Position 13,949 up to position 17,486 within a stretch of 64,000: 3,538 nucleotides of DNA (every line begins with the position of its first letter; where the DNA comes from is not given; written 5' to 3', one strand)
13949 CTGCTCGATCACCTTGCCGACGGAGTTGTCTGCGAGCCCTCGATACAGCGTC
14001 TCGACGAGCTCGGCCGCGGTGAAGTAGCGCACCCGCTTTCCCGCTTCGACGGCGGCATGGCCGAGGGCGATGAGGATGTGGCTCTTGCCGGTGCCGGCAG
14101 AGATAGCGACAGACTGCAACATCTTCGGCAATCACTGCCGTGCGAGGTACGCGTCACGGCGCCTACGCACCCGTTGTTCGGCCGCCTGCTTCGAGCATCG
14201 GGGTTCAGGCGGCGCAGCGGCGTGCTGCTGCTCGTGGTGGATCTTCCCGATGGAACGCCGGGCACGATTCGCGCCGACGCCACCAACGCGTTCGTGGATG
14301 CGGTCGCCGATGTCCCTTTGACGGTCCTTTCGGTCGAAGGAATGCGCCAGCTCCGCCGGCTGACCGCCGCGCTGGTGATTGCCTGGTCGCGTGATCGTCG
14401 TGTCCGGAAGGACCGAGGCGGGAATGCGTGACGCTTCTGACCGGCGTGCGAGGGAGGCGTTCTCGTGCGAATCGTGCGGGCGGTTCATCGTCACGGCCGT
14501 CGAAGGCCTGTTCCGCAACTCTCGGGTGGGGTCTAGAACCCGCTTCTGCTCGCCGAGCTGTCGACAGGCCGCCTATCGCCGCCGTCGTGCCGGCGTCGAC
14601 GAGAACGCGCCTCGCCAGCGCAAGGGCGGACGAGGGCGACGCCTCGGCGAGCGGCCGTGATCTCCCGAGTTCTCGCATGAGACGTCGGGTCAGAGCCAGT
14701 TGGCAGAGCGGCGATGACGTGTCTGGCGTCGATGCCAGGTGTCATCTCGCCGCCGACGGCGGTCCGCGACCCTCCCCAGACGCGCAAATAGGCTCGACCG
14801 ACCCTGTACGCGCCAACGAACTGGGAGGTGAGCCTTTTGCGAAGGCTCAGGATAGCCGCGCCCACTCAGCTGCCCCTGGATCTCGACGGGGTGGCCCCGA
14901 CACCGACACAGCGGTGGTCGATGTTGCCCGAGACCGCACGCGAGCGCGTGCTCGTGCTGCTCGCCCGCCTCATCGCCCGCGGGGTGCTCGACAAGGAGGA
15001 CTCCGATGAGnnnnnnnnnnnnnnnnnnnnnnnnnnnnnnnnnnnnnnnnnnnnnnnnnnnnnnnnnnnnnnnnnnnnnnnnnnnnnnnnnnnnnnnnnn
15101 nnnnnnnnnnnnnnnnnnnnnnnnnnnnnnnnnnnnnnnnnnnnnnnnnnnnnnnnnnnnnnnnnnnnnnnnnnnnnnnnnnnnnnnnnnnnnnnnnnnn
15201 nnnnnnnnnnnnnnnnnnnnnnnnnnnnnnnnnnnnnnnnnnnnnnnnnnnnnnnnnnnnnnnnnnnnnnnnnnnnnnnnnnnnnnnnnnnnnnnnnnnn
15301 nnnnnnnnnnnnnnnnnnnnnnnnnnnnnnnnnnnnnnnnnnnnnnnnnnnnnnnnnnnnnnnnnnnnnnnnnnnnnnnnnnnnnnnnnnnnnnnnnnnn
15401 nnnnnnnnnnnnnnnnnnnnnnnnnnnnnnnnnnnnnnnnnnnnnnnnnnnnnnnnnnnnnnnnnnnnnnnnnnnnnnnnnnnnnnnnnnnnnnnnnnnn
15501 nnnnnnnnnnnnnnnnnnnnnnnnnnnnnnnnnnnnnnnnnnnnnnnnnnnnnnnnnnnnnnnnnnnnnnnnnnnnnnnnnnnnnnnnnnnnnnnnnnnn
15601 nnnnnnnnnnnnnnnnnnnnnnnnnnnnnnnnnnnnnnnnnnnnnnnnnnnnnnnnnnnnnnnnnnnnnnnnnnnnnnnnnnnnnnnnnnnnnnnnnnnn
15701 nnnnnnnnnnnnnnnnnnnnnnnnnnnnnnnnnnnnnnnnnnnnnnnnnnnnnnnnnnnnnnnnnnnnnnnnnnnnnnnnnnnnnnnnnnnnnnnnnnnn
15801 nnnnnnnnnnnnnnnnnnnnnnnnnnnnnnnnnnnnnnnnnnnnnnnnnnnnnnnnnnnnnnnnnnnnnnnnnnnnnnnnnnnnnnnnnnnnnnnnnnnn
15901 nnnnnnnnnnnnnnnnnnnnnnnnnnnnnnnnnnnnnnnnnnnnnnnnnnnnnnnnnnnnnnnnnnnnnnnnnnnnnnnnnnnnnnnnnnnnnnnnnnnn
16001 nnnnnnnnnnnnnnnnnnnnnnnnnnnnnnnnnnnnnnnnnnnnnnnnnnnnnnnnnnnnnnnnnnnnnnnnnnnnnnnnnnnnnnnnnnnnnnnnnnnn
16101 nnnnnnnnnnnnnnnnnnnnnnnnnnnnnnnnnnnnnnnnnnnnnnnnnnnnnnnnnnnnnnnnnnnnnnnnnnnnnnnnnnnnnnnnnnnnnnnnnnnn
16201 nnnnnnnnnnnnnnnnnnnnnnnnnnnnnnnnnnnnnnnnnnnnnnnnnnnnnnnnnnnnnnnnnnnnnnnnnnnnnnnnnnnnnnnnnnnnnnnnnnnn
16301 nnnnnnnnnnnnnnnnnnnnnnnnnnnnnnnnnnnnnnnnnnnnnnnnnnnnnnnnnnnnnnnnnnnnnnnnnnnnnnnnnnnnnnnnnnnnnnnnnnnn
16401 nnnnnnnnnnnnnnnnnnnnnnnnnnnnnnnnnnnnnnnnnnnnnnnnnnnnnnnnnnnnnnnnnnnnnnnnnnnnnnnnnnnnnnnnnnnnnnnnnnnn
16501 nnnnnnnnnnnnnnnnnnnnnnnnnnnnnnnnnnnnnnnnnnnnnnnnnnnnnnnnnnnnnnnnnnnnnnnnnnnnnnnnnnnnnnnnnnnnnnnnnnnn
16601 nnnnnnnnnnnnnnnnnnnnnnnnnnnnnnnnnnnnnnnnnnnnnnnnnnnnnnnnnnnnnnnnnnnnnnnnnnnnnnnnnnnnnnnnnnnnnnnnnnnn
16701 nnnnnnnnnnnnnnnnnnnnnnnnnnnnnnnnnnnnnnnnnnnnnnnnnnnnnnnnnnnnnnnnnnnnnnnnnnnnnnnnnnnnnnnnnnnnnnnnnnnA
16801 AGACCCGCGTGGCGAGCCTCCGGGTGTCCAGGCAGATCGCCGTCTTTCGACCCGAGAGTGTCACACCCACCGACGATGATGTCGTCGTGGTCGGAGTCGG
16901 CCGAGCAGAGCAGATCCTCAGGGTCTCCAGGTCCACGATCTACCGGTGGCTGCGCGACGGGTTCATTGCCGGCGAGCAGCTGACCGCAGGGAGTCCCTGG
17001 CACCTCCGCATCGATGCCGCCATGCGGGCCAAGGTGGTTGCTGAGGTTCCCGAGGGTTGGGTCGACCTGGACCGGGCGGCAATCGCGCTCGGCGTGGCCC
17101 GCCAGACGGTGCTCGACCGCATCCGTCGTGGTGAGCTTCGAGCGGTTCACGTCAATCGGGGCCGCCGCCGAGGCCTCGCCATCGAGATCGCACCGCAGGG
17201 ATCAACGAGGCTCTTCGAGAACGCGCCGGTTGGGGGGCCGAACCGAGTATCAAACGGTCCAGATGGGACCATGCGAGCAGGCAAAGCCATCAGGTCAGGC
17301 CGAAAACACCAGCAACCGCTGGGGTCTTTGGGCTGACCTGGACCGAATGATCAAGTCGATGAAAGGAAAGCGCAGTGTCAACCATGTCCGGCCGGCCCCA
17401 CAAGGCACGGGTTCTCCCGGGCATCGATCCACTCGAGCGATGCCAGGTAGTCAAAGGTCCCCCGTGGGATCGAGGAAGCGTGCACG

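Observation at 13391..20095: Russian-doll nesting of mobile elements with base-resolved junctions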

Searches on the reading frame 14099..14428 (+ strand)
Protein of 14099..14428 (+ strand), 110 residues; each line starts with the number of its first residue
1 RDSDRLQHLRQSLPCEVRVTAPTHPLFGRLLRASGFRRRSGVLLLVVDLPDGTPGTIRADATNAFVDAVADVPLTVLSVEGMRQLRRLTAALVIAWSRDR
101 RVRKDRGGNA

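Call 50: find_homologous_proteins(query=window:14099-14428:+, max_evalue=0.00001)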
Query window:14099-14428:+ (110 aa): 260 proteins with E <= 0.00001 among 316 candidates; the best 120 are listed.
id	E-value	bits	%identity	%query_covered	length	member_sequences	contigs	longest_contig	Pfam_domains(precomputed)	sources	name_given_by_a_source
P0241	3.1e-60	219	98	100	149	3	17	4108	-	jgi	jgi:hypothetical protein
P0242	5.8e-53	196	88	100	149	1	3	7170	-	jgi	jgi:hypothetical protein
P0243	6.3e-43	163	99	77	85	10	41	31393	-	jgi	jgi:hypothetical protein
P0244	1.2e-34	137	80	80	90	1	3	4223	-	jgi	jgi:hypothetical protein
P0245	1.1e-33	134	73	84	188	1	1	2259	-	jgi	jgi:hypothetical protein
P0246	4.4e-30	122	64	92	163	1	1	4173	-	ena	-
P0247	1.6e-29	120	63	84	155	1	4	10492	-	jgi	jgi:hypothetical protein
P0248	2.8e-29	119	59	91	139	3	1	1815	-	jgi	jgi:hypothetical protein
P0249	4.7e-29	119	71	82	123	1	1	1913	-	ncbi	ncbi:MAG: hypothetical protein ACRDZY_02705, partial [Acidimicrobiales bacterium]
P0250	4.8e-29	119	63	84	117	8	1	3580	-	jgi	jgi:hypothetical protein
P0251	9.9e-29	118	66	89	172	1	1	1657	-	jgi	jgi:hypothetical protein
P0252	2.6e-28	116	66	90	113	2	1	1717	-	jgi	jgi:hypothetical protein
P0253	2.9e-28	116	69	83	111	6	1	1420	-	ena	-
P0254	3.0e-28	116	62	92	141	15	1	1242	-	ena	-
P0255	3.8e-28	116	69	83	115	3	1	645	-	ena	-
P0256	4.2e-28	116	68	89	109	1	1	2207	-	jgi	jgi:hypothetical protein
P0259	5.0e-28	115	66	83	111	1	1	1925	-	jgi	jgi:hypothetical protein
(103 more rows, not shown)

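Call 52: find_encoding_contigs(protein=P0256, flank=5000, max_places=6)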
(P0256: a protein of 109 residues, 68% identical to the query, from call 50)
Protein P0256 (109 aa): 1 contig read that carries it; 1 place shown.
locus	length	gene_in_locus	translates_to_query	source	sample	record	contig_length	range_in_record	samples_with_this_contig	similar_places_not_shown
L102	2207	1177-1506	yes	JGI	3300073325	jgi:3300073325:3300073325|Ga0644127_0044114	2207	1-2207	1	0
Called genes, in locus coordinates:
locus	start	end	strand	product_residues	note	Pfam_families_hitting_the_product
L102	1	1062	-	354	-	?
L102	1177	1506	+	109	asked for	-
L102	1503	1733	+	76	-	-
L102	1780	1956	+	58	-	-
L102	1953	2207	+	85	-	?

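Call 53: find_encoding_contigs(protein=P0259, flank=5000, max_places=4)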
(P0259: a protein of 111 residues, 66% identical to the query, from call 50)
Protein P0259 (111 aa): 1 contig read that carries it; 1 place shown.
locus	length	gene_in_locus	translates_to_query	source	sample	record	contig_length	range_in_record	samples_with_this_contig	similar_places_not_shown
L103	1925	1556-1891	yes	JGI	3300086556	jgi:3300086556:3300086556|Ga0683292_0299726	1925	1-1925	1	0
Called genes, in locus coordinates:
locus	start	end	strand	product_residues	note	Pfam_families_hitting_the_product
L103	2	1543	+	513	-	?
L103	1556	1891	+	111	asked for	-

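Call 66: predict_structure(alignment_id=A2)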
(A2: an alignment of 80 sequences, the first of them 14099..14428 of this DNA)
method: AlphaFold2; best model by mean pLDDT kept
length: 110 residues; sequences in the alignment: 80
mean_pLDDT: 82.2   pTM: 0.53
mean pLDDT of the five models: 82.2, 81.1, 80.9, 80.8, 77.4
residues with pLDDT >= 90: 42; 70-90: 45; 50-70: 21; < 50: 2
segments of 3 or more residues with pLDDT < 50: none
pLDDT, mean of each block of 10 residues (from residue 1): 84 91 89 94 93 92 73 67 90 77 56
secondary structure, 60 per line:
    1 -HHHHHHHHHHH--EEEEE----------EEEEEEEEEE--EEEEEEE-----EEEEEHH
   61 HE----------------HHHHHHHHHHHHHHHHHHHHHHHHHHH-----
elements in order: H2-12 E15-19 E30-39 E42-48 E54-58 H79-105
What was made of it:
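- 14099..14431 (+): orfX, a conserved 110-aa gene body that begins in frame at the first cassette base and lacks its own start in the integrated state. AlphaFold2 pLDDT 82 (call 66).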

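Call 69: fold_search(model_id=the predicted structure, library=pdb)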
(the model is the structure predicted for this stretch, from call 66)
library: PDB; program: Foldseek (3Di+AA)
matches with E <= 10: 961; with E <= 0.001: 0
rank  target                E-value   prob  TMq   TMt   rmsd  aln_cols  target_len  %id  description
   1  7pzy_F                1.2e-02  1.00  0.35  0.16   6.7        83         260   16  Structure of the vacant Candida albicans 80S ribosome (released 2022-05-18)
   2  8q7z_Ad               2.0e-02  0.99  0.36  0.17   6.9        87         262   17  Structure of the G. gallus 80S non-rotated ribosome (released 2024-08-28)
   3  6w2s_F                2.2e-02  0.99  0.38  0.17   6.8        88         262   16  Structure of the Cricket Paralysis Virus 5-UTR IRES (CrPV 5-UTR-IRES) bound to the small ribosomal subunit in the open (released 2020-04-22)
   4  8ova_A1               2.5e-02  0.99  0.39  0.18   9.4        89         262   20  CRYO-EM STRUCTURE OF TRYPANOSOMA BRUCEI PROCYCLIC FORM 80S RIBOSOME : PARENTAL STRAIN (released 2023-11-29)
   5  8f0w_A                2.6e-02  1.00  0.38  0.34   2.0        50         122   20  Tudor Domain of Tumor suppressor p53BP1 with MFP-5956 (released 2023-01-18)
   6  6my0_A                2.8e-02  1.00  0.37  0.34   2.4        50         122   22  Structure of 53BP1 Tandem Tudor domains with E1549P and D1550N mutations (released 2019-11-27)
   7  4kzx_E                3.0e-02  1.00  0.36  0.16   2.3        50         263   18  Rabbit 40S ribosomal subunit in complex with eIF1. (released 2013-07-24)
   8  4v6x_AE               3.0e-02  1.00  0.36  0.16   2.3        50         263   18  Structure of the human 80S ribosome (released 2014-07-09)
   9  6my0_B                3.0e-02  1.00  0.37  0.35   9.5        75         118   21  Structure of 53BP1 Tandem Tudor domains with E1549P and D1550N mutations (released 2019-11-27)
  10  8c3a_G                3.2e-02  0.99  0.35  0.16   6.7        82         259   16  Crystal structure of ailanthone bound to the Candida albicans 80S ribosome (released 2024-01-10)
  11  2n5u_MODEL_1_A        3.4e-02  1.00  0.36  0.48   2.7        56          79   18  Solution structure of the cyanobacterial cytochrome b6f complex subunit PetP (released 2016-04-13)
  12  9npx_D                3.4e-02  0.97  0.36  0.17   6.9        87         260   16  SARS-CoV-2 nsp1 bound to the Rhinolophus lepidus 40S ribosomal subunit (local refinement of the 40S body) (released 2025-06-11)
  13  8eom_A                3.6e-02  1.00  0.39  0.35   1.6        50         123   20  TUDOR DOMAIN OF TUMOR SUPPRESSOR P53BP1 WITH MFP-5973 (released 2023-01-18)
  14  9n73_L4               3.6e-02  1.00  0.37  0.18   2.2        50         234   18  SSU processome maturation and disassembly, State G (released 2025-10-29)
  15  9ckj_F                3.8e-02  1.00  0.37  0.34   2.3        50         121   20  Co-crystal structure of 53BP1 tandem Tudor domains in complex with UNC9512 (released 2024-10-30)
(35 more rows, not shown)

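Call 79: search_protein_families(library=ncbifam, proteins=[window:14099-14428:+], max_evalue=0.01)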
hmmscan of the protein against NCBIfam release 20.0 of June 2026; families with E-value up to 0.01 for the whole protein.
window:14099-14428:+ (110 aa): 0 families

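Call 88: search_protein_representatives(alignment_id=A2)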
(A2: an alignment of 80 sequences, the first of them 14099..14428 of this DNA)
Query: 80 sequences, 113 profile positions. Proteins with E-value up to 0.001 (for the whole library): 372; up to 1e-10: 180; up to 1e-30: 42. The best 150 are listed.
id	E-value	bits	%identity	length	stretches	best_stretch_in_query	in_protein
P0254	9.6e-46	170.2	-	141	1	1-108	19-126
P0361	6.5e-44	164.3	-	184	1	2-105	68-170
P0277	7.3e-44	164.2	-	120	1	2-112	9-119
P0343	6.1e-43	161.2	-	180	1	1-100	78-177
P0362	8.5e-43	160.7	-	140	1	2-103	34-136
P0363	1.2e-42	160.3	-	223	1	1-110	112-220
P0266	1.5e-42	160.0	-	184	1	2-110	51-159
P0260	3.1e-41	155.7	-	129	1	2-107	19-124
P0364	3.9e-41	155.4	-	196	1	1-107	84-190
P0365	5.7e-41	154.8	-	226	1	1-112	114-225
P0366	7.4e-41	154.5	-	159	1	1-90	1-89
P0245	2.4e-40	152.8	-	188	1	2-106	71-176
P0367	3.0e-39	149.3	-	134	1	2-107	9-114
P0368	8.1e-39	147.9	-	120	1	1-89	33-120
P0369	3.5e-38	145.9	-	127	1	1-85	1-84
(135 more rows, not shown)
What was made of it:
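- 14099..14431 (+): 372 cluster representatives (call 88).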

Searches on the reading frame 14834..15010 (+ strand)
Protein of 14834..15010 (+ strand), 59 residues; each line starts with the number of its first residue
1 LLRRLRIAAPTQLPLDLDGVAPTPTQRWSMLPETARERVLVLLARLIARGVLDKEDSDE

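Call 64: search_protein_families(library=pfam, proteins=[window:14834-15010:+], max_evalue=0.1)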
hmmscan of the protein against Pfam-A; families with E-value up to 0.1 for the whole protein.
seq(59 aa): 0 families
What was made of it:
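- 14828..15013 (+): orfY, a conserved small ORF (~61 aa; motif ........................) overlapping the LSR start. No Pfam hit (call 64).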

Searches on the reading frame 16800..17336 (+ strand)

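Call 64: search_protein_families(library=pfam, proteins=[window:16800-17336:+], max_evalue=0.1)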
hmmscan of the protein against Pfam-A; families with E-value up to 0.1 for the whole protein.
window:16800-17336:+ (178 aa): 8 families
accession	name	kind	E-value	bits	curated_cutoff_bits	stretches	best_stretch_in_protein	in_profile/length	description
PF12728.13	HTH_17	-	2.9e-10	40.7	27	2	37-57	8-29/51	Helix-turn-helix domain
PF13518.12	HTH_28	-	9e-05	22.9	25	1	35-52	17-34/52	Helix-turn-helix domain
PF01710.22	HTH_Tnp_IS630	-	0.00014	22.3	21.3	0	33-52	21-40/119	Transposase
PF13384.12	HTH_23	-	0.00066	19.9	24.6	1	39-52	26-39/50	Homeodomain-like domain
PF02796.21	HTH_7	-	0.0047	17.5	23.8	0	39-53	30-44/45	Helix-turn-helix domain of resolvase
PF13551.12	HTH_29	-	0.0056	17.2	28.1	0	38-52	20-34/64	Winged helix-turn helix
PF21517.3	HTH_Tnp_Tc3_2_like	-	0.039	14.4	27.2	0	35-51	21-37/40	Transposable element Tc3 transposase, HTH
PF23125.1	Xre-MbcA-ParS_M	-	0.043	14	27.8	0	30-58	1-30/51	Antitoxin Xre/MbcA/ParS-like, middle domain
